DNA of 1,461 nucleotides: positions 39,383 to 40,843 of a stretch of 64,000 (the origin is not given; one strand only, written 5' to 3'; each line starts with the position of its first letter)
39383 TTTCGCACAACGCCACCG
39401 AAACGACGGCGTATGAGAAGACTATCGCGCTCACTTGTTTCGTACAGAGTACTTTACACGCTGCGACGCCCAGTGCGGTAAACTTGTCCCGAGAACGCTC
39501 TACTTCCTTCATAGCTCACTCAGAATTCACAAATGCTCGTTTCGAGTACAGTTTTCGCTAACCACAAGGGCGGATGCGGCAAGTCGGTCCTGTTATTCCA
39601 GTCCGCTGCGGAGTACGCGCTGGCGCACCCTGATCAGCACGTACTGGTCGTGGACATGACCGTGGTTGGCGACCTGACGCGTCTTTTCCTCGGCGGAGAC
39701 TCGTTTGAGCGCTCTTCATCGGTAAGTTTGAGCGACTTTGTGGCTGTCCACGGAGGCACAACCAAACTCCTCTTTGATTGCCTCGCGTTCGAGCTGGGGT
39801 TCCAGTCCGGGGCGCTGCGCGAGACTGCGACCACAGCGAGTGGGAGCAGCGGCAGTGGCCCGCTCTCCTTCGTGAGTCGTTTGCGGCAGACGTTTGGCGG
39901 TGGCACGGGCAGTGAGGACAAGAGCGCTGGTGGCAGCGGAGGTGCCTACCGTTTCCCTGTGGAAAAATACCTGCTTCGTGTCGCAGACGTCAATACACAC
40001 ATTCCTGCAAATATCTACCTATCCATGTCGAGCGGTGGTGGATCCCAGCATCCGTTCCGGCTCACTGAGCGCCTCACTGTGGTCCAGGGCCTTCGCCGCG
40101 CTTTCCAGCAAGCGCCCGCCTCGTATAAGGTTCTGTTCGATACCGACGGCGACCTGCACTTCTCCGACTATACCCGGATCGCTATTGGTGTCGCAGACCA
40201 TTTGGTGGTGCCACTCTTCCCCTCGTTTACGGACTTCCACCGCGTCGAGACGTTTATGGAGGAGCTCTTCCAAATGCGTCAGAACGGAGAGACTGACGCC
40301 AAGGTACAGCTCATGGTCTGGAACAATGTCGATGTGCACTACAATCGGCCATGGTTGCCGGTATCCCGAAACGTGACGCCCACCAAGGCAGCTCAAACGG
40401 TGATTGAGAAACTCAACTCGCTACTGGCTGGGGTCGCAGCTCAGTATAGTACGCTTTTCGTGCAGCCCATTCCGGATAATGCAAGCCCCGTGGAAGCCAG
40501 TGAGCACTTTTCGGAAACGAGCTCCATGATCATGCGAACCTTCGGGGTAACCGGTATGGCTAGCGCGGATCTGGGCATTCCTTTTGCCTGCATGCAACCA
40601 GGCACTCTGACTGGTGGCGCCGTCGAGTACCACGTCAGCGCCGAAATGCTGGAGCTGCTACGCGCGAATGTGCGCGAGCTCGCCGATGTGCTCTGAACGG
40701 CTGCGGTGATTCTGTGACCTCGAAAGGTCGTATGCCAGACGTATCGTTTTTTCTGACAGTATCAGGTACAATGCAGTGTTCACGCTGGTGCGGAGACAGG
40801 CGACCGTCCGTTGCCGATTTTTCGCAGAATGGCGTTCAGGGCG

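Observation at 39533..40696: ParA/MinD-type deviant-Walker-A ATPase encoded as an ordinary intronless nuclear-style gene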

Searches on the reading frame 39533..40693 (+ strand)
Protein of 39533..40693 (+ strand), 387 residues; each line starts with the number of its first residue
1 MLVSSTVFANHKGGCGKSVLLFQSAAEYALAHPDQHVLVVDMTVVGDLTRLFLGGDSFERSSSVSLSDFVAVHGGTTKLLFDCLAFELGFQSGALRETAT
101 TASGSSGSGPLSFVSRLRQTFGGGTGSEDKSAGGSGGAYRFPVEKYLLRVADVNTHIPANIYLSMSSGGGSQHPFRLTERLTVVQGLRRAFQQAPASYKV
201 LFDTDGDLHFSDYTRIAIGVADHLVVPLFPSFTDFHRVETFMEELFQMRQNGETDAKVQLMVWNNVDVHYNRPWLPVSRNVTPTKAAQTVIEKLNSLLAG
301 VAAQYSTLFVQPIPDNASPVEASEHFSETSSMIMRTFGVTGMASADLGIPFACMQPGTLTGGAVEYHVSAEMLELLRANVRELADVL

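Call 3: search_protein_families(library=pfam, proteins=[window:39533-40693:+], max_evalue=10)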
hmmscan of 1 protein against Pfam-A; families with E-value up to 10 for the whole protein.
window:39533-40693:+ (387 aa): 4 families
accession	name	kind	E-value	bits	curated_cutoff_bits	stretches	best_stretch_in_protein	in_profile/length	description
PF09140.17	MipZ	-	6e-06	26.2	20.7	2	185-251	87-152/262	ATPase MipZ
PF13614.12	AAA_31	-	6.5e-05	23.4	27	1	7-50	5-46/177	AAA domain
PF01656.29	CbiA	-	0.002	18.5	25.4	1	7-266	2-83/125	CobQ/CobB/MinD/ParA nucleotide binding domain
PF25199.1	nSTAND_NTPase5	-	0.051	13.8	34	1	7-41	44-77/145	Novel STAND NTPase 5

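Call 4: search_protein_families(library=ncbifam, proteins=[window:39533-40693:+], max_evalue=10)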
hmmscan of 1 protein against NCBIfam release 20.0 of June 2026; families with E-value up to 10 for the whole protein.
window:39533-40693:+ (387 aa): 2 families
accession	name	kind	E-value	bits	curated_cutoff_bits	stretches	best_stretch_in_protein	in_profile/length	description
NF041546.1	ParA_partition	equivalog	1.9e-07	30.9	180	2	187-262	66-139/203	ParA family partition ATPase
NF047398.1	AAA_KGGVGR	domain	0.016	15.6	90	1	6-42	5-39/190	KGGVGR-motif variant AAA ATPase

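Call 6: find_homologous_proteins(query=window:39533-40693:+)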
Query window:39533-40693:+ (387 aa): 5 proteins with E <= 0.001 among 8000 candidates.
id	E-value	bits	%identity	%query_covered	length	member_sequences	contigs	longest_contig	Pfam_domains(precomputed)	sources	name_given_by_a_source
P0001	6.1e-255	863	100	100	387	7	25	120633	PF09140.18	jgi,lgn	jgi:cellulose biosynthesis protein BcsQ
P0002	1.3e-221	753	86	100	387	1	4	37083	PF09140.18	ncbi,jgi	jgi:cellulose biosynthesis protein BcsQ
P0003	3.0e-181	620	72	100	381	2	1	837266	-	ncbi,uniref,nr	ncbi:hypothetical protein CDCA_CDCA01G0353 [Cyanidium caldarium]|uniref:Uncharacterized protein n=1 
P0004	3.1e-134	466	93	58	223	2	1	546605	-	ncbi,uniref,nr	ncbi:hypothetical protein F1559_004103 [Cyanidiococcus yangmingshanensis]|uniref:Uncharacterized pro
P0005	1.5e-130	453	52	100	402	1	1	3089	PF01656.30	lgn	-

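Call 7: search_solved_structures(query=window:39533-40693:+, max_evalue=10, show_alignments=2)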
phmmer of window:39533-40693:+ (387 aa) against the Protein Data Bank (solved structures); distinct sequences matched with E-value up to 10: 7.
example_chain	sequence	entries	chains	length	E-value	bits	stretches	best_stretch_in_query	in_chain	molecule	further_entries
2xj9_A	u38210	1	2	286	0.013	17.6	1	183-241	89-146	MIPZ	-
2xj4_A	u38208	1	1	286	0.015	17.4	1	183-241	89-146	MIPZ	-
2xit_A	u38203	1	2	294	0.016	17.3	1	183-241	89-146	MIPZ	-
4dzz_A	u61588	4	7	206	0.85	11.6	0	204-255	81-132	Plasmid partitioning protein ParF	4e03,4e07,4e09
5u1g_D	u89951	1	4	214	0.91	11.5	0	204-254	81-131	ParA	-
6dfv_B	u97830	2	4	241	1.7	10.6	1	122-197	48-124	TCR beta chain | 8F10 beta chain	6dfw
5mj3_C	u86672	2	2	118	8.7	8.3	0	119-171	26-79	ALPHABODY MA12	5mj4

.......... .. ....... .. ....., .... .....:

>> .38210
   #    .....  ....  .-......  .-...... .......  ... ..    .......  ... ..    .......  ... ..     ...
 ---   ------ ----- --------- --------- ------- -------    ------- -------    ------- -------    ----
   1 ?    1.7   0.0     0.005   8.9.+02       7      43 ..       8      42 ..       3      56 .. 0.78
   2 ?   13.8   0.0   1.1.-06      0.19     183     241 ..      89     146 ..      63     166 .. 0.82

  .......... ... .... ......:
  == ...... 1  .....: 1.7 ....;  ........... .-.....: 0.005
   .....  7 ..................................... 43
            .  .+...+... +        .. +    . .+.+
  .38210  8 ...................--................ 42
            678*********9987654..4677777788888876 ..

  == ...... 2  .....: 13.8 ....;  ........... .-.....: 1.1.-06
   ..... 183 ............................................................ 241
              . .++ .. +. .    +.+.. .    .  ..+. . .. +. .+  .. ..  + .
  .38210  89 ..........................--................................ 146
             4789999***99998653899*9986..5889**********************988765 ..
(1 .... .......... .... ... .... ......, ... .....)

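Call 9: find_encoding_contigs(protein=P0005, flank=5000)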
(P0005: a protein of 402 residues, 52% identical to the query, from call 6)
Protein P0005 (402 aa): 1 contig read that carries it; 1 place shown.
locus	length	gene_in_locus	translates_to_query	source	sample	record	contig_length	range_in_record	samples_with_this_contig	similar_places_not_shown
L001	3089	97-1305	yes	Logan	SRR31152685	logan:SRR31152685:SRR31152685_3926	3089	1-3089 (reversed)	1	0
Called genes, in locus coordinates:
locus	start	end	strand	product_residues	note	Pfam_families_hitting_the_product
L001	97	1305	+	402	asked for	PF01656:CbiA (faint)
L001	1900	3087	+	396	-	?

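Call 17: search_protein_representatives(alignment_id=A1)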
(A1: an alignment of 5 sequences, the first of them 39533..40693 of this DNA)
Query: 5 sequences, 387 profile positions. Proteins with E-value up to 0.001 (for the whole library): 380; up to 1e-10: 105; up to 1e-30: 20. The best 150 are listed.
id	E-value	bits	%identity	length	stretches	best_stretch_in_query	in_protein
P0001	2.4e-233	790.4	-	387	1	1-387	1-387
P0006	1.5e-106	373.0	-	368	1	2-387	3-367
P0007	3.5e-85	302.6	-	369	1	2-384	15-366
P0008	1.8e-82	293.7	-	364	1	2-387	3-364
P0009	2.0e-79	283.7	-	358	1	2-359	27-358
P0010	3.4e-60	220.4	-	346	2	141-355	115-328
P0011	2.1e-48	181.5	-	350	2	138-383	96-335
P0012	5.6e-48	180.2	-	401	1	6-383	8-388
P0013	6.6e-47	176.6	-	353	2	148-385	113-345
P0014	2.8e-44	168.0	-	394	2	128-384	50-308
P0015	2.9e-41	158.1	-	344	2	154-383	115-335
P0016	2.1e-39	151.9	-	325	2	249-385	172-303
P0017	8.6e-38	146.6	-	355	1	2-380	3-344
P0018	9.3e-38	146.5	-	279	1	40-288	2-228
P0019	3.2e-37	144.7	-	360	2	143-387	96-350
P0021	5.1e-35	137.5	-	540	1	6-384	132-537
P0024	4.8e-31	124.4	-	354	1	2-306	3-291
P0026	1.1e-29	120.0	-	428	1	5-384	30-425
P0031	6.3e-27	110.9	-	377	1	5-358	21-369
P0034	4.5e-24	101.4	-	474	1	5-386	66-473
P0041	3.8e-21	91.8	-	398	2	167-311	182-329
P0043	1.2e-20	90.2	-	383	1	6-377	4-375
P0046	2.1e-19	86.1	-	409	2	167-294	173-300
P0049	3.2e-19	85.5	-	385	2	146-381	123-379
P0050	4.3e-19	85.1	-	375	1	7-374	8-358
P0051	4.6e-19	84.9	-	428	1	5-360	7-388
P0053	2.8e-18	82.4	-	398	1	5-386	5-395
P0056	1.6e-17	79.9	-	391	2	143-381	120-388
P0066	6.3e-16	74.6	-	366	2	139-274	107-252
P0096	2.2e-13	66.2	-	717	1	5-263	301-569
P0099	1.3e-12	63.7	-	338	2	7-59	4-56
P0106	4.5e-11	58.6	-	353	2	8-59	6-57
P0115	2.0e-10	56.5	-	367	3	7-62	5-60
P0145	1.9e-08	50.0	-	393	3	2-54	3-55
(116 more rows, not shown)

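Call 18: list_cluster_members(proteins=[P0006, P0007, P0008, P0009, P0010, P0011, P0012, P0013, P0017, P0021])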
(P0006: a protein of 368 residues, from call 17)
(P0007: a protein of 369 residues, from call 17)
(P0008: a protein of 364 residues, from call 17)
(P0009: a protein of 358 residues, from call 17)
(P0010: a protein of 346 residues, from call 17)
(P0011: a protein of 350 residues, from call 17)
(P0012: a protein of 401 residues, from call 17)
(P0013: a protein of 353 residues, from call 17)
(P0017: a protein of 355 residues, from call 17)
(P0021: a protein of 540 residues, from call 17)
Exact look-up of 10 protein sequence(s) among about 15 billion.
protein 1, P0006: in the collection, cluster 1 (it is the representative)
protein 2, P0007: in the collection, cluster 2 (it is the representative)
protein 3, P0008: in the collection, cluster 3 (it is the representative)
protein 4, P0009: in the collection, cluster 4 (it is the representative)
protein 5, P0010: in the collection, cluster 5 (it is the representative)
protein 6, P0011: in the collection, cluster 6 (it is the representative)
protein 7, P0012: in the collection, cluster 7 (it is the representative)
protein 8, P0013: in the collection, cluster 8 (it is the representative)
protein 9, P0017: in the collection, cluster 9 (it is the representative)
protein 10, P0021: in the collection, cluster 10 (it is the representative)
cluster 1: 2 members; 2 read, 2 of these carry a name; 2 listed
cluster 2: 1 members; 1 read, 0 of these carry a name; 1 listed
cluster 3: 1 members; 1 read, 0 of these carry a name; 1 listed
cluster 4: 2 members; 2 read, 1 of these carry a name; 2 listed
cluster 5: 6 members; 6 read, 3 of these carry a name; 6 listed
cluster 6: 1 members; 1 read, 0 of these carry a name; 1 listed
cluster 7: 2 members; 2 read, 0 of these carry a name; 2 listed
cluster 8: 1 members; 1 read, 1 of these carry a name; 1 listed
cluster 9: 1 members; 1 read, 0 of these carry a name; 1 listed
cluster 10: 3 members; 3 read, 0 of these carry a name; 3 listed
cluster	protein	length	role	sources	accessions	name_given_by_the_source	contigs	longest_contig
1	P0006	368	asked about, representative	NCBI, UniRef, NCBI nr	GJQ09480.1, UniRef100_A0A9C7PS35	hypothetical protein GpartN1_g1271.t1 [Galdieria partita] | CobQ/CobB/MinD/ParA nucleotide binding domain-containing protein n=1 Tax=Galdieria ...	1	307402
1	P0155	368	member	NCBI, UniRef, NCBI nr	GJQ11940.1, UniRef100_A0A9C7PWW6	hypothetical protein GpartN1_g3731.t1 [Galdieria partita] | CobQ/CobB/MinD/ParA nucleotide binding domain-containing protein n=1 Tax=Galdieria ...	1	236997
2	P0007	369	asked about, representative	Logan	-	-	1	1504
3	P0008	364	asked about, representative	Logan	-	-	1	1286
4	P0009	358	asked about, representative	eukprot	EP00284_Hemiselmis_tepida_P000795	CAMPEP_0174946888 /NCGR_PEP_ID=MMETSP1355-20121228/85262_1 /TAXON_ID=464990 ...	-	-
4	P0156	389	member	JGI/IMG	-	-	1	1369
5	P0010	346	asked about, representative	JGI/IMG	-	-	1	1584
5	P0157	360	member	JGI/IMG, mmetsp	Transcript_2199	Transcript_2199/g.7874 ORF Transcript_2199/g.7874 Transcript_2199/m.7874 type:complete ...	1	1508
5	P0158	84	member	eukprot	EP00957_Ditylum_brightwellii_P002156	165829-Ditylum_brightwellii.AAC.1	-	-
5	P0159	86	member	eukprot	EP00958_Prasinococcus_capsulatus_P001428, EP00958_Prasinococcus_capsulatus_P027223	scaffold126_cov266-Prasinococcus_capsulatus_cf.AAC.5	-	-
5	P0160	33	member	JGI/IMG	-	-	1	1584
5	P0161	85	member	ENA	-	-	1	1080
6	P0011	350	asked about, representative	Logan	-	-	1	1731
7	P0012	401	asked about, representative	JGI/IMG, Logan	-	-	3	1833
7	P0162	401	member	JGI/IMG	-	-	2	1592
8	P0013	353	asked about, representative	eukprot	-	GEMP01063708.1.p1 GENE.GEMP01063708.1~~GEMP01063708.1.p1 ORF type:complete len:354 ...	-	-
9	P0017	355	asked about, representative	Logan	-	-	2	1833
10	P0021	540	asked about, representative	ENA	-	-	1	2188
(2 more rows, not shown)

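Call 19: predict_structure(alignment_id=A1)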
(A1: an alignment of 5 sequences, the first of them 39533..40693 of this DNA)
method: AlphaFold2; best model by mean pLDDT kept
length: 387 residues; sequences in the alignment: 5
mean_pLDDT: 40.4   pTM: 0.41
mean pLDDT of the five models: 40.4, 38.1, 34.3, 34.3, 32.0
residues with pLDDT >= 90: 0; 70-90: 0; 50-70: 85; < 50: 302
segments of 3 or more residues with pLDDT < 50: 1-16, 42-156, 165-195, 206-213, 229-234, 262-387
pLDDT, mean of each block of 10 residues (from residue 1): 22 44 58 63 40 36 36 37 40 34 28 40 33 31 43 48 42 39 47 53 53 53 55 52 63 59 35 28 37 47 36 36 39 24 25 26 28 34 26
secondary structure, 60 per line:
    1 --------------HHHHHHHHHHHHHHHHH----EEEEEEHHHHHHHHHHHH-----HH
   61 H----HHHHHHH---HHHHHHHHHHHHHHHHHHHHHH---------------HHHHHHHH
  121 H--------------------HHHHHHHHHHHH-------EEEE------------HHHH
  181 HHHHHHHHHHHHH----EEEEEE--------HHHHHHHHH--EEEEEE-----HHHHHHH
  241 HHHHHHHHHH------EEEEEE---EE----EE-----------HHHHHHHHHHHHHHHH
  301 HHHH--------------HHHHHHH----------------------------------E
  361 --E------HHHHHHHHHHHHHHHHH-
elements in order: H15-31 E36-41 H42-53 H66-72 H76-97 H113-121 H142-153 E161-164 H177-193 E198-203 H212-220 E223-228 H234-250 E257-262 H285-304 H319-325 H370-386

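Call 23: find_homologous_proteins(query=A2, max_evalue=0.00001)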
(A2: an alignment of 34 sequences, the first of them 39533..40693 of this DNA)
Query A2 (34 sequences) (387 aa, profile of the alignment): 37 proteins with E <= 0.00001 among 8000 candidates.
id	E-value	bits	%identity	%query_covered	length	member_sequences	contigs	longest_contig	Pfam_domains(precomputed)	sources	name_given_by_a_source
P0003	7.9e-125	435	72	100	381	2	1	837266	-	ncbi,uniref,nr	ncbi:hypothetical protein CDCA_CDCA01G0353 [Cyanidium caldarium]|uniref:Uncharacterized protein n=1 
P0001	5.2e-122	426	100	100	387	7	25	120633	PF09140.18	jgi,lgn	jgi:cellulose biosynthesis protein BcsQ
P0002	6.3e-120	419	86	100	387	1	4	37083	PF09140.18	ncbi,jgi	jgi:cellulose biosynthesis protein BcsQ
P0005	2.7e-118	414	52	100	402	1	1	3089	PF01656.30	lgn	-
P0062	1.0e-98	349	28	79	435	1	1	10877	-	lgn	-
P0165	2.1e-98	348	27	77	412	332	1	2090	PF13614.13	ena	-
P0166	3.4e-98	348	29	79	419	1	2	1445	PF13614.13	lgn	-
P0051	6.2e-98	347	25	79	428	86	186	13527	PF13614.13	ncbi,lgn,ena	-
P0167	8.3e-98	346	26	98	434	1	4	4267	PF13614.13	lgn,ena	-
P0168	1.1e-97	346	28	86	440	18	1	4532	-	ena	-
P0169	9.3e-97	343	27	79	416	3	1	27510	PF13614.13,PF09140.18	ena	-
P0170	1.0e-94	336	25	98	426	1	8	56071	PF13614.13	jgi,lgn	jgi:cellulose biosynthesis protein BcsQ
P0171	1.1e-94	336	25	98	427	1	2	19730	PF13614.13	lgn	-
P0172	1.4e-94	336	24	98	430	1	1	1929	PF13614.13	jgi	jgi:cellulose biosynthesis protein BcsQ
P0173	1.6e-94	335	26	79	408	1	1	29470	PF13614.13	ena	-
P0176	1.8e-94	335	25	98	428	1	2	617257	PF13614.13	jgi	-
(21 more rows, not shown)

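Call 24: list_cluster_members(proteins=[P0051, P0014, P0024, P0026, P0041, P0046, P0099, P0106, P0050, P0056])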
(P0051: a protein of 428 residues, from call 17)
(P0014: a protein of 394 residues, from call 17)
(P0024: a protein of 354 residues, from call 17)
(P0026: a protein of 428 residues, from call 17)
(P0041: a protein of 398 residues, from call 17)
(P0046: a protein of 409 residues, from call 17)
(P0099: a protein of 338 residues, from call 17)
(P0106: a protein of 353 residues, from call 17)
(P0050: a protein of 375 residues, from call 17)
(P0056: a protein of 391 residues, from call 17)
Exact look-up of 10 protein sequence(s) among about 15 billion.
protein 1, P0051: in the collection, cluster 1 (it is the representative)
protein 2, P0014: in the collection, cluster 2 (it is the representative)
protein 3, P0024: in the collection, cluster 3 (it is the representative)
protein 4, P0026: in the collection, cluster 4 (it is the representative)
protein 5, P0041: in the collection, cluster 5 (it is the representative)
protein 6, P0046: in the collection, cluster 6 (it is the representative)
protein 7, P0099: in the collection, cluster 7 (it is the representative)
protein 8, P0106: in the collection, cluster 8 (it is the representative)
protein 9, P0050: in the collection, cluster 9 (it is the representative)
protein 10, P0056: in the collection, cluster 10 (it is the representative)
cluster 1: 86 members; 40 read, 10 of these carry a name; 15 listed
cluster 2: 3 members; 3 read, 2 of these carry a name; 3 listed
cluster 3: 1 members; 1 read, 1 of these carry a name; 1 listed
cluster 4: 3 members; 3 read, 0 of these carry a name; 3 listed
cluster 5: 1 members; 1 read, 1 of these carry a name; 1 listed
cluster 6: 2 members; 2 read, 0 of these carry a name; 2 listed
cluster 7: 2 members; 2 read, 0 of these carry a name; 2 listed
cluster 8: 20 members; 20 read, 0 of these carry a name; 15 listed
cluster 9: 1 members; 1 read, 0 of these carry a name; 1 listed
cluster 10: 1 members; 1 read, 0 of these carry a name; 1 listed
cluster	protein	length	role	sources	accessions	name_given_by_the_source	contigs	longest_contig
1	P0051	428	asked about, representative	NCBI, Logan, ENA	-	-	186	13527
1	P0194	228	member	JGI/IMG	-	hypothetical protein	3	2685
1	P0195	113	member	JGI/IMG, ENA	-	hypothetical protein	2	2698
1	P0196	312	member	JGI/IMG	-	hypothetical protein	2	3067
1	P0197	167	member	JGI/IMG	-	hypothetical protein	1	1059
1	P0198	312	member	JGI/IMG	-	hypothetical protein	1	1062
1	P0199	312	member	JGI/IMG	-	hypothetical protein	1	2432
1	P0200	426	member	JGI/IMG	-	hypothetical protein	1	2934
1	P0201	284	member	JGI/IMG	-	hypothetical protein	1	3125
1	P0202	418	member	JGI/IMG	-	cellulose biosynthesis protein BcsQ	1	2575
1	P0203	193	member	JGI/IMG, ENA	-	hypothetical protein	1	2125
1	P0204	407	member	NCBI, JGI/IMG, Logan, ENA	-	-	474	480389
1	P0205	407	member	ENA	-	-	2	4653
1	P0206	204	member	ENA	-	-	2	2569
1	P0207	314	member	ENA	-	-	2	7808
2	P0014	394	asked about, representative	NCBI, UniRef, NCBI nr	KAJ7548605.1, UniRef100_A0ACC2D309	hypothetical protein O6H91_07G019000 [Diphasiastrum complanatum] | Uncharacterized protein n=1 Tax=Diphasiastrum complanatum TaxID=34168 ...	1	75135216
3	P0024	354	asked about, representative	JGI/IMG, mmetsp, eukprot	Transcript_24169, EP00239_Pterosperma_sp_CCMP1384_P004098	Transcript_24169/g.29297 ORF Transcript_24169/g.29297 Transcript_24169/m.29297 ... | CAMPEP_0197852304 /NCGR_PEP_ID=MMETSP1438-20131217/20216_1 /TAXON_ID=1461541 ...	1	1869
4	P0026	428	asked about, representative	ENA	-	-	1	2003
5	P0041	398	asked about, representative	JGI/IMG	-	MinD-like ATPase involved in chromosome partitioning or flagellar assembly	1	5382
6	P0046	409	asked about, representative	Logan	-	-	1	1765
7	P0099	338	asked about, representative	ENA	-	-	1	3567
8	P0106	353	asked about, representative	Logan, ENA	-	-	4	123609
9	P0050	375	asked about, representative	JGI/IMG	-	-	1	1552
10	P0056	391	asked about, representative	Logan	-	-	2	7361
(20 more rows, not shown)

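Call 25: list_cluster_members(proteins=[P0001, P0002, P0019, P0031, P0043, P0049, P0053, P0066, P0096, P0034])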
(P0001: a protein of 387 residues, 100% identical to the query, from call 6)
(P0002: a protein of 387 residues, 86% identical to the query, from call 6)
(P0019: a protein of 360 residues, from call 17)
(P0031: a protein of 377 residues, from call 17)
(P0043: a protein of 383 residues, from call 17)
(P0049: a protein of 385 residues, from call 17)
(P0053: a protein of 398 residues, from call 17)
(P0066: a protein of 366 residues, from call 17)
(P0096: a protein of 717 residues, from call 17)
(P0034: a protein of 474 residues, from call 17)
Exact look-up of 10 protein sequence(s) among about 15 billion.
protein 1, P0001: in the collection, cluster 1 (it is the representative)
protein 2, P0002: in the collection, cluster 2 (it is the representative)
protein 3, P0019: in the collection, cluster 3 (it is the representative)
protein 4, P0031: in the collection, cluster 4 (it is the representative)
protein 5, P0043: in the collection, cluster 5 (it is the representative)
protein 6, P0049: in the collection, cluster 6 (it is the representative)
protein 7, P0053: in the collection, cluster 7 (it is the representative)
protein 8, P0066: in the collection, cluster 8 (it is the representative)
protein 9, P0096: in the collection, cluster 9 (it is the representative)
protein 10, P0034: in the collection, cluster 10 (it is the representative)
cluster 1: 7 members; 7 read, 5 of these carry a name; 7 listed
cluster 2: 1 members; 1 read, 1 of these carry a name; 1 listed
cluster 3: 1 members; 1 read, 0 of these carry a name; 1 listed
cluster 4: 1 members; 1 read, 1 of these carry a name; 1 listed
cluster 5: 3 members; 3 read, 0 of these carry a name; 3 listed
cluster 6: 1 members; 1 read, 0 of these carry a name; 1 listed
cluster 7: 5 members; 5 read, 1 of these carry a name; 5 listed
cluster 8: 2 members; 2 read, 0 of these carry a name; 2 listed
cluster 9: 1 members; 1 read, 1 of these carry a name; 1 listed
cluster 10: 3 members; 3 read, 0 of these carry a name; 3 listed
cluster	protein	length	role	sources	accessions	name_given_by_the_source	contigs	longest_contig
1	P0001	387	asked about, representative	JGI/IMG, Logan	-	cellulose biosynthesis protein BcsQ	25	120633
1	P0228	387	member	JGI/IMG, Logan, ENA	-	cellulose biosynthesis protein BcsQ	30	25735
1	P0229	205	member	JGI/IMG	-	cellulose biosynthesis protein BcsQ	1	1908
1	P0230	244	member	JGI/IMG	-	cellulose biosynthesis protein BcsQ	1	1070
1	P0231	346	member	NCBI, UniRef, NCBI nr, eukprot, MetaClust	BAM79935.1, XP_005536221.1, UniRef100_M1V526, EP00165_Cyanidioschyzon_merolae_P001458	hypothetical protein CYME_CMI023C [Cyanidioschyzon merolae strain 10D] | Uncharacterized protein n=1 Tax=Cyanidioschyzon merolae (strain NIES-3377 / 10D) ... | XP_005536221.1 hypothetical protein CYME_CMI023C [Cyanidioschyzon merolae strain 10D]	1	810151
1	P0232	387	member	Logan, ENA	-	-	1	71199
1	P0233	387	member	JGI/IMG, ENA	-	-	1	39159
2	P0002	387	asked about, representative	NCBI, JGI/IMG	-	cellulose biosynthesis protein BcsQ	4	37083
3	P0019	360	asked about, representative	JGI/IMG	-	-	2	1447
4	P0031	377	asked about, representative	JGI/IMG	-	cellulose biosynthesis protein BcsQ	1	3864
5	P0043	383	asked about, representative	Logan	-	-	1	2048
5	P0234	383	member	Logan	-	-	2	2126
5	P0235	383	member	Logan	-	-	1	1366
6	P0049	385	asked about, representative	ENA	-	-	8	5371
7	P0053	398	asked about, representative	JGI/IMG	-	hypothetical protein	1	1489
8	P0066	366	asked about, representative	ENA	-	-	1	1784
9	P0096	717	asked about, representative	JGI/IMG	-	cellulose biosynthesis protein BcsQ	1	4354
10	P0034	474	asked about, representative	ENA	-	-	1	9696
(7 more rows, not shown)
